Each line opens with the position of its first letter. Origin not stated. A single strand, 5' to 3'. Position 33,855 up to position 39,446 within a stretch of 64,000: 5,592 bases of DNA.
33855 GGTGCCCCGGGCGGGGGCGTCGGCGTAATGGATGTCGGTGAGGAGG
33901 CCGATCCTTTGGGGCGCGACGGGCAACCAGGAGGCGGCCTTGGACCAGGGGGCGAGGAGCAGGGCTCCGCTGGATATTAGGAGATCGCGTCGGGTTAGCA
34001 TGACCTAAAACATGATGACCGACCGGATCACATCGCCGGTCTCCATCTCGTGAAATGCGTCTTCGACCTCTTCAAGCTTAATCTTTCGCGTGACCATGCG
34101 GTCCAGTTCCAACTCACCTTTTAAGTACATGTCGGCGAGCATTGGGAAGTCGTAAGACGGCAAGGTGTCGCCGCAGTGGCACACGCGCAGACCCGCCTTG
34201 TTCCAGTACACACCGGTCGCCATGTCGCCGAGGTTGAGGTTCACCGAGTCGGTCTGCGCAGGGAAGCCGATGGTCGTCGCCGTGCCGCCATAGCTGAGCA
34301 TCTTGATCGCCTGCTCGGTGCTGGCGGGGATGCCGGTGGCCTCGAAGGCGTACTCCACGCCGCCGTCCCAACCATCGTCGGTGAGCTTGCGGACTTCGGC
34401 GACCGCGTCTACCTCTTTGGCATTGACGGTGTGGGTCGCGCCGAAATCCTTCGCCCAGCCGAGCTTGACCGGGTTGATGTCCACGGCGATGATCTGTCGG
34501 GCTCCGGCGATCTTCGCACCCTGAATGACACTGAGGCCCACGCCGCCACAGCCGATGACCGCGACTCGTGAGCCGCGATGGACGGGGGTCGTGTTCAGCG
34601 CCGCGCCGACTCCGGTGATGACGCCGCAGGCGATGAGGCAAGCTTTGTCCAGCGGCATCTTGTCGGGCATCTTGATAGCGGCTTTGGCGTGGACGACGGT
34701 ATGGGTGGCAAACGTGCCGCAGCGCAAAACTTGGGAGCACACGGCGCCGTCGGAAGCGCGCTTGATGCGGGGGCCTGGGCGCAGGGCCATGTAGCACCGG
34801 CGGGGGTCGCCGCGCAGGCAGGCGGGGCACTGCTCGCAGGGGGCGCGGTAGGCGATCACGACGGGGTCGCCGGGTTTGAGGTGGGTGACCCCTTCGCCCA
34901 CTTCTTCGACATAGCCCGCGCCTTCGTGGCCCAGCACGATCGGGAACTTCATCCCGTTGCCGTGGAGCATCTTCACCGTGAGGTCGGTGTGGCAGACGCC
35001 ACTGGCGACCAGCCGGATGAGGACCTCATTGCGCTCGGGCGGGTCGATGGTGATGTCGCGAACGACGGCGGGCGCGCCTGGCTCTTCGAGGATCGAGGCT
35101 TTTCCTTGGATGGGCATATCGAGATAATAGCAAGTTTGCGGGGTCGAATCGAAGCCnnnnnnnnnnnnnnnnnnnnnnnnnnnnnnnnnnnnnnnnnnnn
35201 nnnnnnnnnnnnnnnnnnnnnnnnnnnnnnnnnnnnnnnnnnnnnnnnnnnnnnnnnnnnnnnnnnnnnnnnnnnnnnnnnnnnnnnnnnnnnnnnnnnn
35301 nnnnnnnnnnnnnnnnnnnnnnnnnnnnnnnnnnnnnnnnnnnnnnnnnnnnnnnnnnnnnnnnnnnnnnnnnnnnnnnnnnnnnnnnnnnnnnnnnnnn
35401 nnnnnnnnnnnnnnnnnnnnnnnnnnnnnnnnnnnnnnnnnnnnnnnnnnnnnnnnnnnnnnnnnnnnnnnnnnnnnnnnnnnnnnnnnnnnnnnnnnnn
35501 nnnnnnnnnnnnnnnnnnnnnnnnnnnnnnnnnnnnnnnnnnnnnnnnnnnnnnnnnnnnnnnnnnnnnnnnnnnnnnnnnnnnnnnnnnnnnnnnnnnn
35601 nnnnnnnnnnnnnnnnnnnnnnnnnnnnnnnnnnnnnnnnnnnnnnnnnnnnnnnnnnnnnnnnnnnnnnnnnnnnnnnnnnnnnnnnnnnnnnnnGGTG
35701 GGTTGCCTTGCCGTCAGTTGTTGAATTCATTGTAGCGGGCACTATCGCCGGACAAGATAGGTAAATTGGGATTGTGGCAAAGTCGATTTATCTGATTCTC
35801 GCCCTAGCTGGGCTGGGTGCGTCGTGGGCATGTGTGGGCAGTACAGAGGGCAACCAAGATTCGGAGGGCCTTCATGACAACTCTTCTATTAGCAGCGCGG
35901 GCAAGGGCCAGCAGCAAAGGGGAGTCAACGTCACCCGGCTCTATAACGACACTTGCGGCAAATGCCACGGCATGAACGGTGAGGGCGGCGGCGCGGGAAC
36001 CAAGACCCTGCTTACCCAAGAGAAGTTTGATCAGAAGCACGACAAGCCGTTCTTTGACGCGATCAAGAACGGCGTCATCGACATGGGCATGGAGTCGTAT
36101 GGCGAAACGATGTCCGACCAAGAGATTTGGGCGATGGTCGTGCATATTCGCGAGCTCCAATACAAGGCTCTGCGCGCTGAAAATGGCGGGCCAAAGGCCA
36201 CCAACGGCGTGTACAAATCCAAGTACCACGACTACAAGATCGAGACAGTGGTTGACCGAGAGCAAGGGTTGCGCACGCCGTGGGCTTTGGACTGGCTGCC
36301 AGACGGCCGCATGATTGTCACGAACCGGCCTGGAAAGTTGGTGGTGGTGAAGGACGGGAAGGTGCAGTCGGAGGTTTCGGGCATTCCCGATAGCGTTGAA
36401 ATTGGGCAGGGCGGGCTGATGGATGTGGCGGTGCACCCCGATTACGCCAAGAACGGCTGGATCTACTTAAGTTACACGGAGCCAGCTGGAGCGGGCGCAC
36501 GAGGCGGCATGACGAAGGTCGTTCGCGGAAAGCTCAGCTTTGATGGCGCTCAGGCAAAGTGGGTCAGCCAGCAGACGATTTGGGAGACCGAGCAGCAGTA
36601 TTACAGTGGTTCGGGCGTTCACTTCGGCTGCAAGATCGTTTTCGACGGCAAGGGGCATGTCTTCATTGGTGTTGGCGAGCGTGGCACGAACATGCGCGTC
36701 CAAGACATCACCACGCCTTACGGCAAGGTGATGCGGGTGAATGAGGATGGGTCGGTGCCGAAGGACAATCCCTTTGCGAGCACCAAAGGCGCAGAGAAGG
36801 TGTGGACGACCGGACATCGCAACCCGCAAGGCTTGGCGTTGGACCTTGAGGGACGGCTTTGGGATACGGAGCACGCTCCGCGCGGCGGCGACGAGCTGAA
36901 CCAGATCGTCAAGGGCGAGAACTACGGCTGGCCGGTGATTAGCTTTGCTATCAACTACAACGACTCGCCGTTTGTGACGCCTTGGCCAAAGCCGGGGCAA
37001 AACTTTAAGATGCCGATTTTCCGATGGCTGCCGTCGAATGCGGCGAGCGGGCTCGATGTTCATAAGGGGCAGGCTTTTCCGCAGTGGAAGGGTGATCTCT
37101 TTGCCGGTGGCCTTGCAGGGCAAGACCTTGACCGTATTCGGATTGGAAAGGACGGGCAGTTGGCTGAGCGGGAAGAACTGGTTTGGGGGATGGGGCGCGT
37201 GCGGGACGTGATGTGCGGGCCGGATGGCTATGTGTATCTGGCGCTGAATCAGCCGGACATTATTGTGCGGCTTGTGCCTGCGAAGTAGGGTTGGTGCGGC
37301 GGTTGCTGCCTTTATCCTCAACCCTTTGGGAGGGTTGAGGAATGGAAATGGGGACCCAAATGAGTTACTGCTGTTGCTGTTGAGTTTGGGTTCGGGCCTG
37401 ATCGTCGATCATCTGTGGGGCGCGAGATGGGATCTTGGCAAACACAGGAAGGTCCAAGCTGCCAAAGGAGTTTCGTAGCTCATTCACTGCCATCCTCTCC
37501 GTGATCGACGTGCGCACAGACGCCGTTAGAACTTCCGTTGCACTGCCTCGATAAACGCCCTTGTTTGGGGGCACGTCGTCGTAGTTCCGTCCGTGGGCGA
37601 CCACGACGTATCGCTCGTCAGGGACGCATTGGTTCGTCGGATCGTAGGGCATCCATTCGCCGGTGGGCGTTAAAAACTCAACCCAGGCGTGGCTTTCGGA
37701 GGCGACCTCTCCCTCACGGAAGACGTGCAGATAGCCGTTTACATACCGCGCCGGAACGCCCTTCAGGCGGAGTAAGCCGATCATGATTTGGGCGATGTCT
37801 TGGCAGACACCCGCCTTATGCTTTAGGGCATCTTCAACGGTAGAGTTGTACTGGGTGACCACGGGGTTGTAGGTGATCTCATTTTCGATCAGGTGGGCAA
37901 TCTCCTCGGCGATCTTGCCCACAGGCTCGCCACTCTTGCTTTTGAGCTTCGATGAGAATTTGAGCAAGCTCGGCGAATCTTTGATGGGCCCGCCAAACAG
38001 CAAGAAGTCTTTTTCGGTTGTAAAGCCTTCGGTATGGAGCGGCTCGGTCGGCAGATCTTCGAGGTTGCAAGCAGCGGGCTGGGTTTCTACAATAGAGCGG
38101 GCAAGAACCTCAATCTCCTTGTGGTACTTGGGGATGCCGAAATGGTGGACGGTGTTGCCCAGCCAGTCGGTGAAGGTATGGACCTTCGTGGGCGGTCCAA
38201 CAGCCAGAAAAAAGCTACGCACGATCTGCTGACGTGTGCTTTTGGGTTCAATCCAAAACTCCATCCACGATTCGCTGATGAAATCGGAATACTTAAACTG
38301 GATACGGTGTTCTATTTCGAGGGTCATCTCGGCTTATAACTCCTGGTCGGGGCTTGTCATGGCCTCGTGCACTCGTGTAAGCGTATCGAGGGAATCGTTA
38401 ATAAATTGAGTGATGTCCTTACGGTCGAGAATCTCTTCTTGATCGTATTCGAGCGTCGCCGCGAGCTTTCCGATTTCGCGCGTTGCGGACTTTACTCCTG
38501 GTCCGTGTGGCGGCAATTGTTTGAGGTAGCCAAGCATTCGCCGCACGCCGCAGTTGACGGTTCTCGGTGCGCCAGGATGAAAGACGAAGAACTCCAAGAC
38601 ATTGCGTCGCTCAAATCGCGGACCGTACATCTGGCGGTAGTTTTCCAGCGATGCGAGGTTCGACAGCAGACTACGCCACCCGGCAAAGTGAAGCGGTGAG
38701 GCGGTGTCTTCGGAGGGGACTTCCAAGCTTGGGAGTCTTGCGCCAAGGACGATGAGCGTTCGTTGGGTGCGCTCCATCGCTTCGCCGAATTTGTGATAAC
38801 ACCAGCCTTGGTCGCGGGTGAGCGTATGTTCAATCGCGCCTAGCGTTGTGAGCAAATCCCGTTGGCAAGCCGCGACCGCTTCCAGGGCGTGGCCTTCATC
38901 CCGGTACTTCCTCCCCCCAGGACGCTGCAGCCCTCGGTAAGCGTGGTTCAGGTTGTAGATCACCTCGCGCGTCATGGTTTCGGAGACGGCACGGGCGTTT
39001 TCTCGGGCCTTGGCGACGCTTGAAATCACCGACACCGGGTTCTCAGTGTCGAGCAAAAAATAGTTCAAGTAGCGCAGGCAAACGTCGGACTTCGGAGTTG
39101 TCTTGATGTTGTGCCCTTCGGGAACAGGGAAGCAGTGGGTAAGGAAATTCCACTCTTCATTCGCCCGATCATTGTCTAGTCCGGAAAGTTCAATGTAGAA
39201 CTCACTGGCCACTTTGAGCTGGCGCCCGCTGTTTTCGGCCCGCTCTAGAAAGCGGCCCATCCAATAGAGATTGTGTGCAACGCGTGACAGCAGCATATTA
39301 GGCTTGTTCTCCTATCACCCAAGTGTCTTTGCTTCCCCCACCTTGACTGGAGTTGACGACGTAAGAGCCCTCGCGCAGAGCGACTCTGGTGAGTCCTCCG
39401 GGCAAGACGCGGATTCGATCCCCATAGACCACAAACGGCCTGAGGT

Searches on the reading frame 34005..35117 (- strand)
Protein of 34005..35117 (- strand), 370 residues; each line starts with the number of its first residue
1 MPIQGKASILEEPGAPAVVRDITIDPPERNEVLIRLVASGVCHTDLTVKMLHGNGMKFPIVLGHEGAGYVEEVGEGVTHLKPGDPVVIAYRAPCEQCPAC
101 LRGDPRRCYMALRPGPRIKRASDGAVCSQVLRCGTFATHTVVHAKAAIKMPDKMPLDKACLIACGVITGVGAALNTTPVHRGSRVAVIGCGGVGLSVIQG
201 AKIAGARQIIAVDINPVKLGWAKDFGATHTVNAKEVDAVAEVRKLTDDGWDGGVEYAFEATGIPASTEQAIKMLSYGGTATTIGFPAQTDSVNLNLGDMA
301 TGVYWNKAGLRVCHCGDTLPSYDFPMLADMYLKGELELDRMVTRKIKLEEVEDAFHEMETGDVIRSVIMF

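Call 35: search_protein_families(library=pfam, proteins=[window:34005-35117:-], max_evalue=0.0001)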
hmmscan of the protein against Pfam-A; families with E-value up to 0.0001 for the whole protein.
window:34005-35117:- (370 aa): 3 families
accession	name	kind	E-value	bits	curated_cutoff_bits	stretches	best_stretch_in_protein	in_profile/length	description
PF00107.32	ADH_zinc_N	-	2.9e-26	92.4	31.8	1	192-295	1-100/129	Zinc-binding dehydrogenase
PF08240.17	ADH_N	-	3e-26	92.1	23.5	1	29-152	2-104/104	Alcohol dehydrogenase GroES-like domain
PF16912.11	Glu_dehyd_C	-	2.2e-07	31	34.9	1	183-368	32-209/211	Glucose dehydrogenase C-terminus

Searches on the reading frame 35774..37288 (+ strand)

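Call 35: search_protein_families(library=pfam, proteins=[window:35774-37288:+], max_evalue=0.0001)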
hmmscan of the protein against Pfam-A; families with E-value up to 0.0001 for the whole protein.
window:35774-37288:+ (504 aa): 3 families
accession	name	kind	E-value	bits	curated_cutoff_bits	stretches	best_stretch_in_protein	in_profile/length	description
PF07995.17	GSDH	-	1.3e-110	370.2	25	1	166-493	1-325/332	Glucose / Sorbosone dehydrogenase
PF13442.11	Cytochrome_CBB3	-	5.8e-11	43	27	1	54-125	7-68/68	Cytochrome C oxidase, cbb3-type, subunit III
PF00034.26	Cytochrom_C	-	3.5e-07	31.9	21.3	1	55-128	6-89/90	Cytochrome c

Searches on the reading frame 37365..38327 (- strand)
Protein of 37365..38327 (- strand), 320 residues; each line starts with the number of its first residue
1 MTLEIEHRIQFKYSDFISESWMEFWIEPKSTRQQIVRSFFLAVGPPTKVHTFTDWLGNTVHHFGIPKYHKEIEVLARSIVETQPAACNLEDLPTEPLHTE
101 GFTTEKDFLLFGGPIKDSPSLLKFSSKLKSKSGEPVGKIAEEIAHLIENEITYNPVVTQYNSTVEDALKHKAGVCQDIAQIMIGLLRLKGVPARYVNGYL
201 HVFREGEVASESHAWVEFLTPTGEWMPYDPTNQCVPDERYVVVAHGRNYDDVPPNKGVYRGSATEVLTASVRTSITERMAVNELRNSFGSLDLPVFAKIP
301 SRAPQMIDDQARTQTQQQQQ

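Call 35: search_protein_families(library=pfam, proteins=[window:37365-38327:-], max_evalue=0.0001)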
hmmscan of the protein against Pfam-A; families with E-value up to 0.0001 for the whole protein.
window:37365-38327:- (320 aa): 2 families
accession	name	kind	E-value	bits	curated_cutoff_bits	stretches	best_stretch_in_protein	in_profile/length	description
PF01841.26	Transglut_core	-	5e-20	72.2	23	1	133-230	12-108/108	Transglutaminase-like superfamily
PF08379.15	Bact_transglu_N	-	1.5e-14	54.9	27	1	3-81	1-80/80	Bacterial transglutaminase-like N-terminal region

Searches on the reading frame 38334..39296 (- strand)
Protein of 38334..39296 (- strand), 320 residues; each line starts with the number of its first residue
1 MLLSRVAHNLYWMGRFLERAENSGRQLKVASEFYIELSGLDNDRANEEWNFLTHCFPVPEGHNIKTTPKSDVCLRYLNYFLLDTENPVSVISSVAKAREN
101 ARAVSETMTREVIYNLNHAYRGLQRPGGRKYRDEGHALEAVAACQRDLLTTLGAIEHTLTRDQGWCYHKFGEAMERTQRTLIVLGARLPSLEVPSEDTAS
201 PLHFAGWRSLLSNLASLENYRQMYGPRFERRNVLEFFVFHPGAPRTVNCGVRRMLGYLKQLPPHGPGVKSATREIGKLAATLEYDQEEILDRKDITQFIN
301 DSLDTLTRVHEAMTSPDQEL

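Call 35: search_protein_families(library=pfam, proteins=[window:38334-39296:-], max_evalue=0.0001)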
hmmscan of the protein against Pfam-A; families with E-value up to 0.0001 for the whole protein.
window:38334-39296:- (320 aa): 1 family
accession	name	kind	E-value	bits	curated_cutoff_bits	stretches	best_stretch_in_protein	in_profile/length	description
PF04168.17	Alpha-E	-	5e-57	194.3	20.8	1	2-314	1-290/294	A predicted alpha-helical domain with a conserved ER motif.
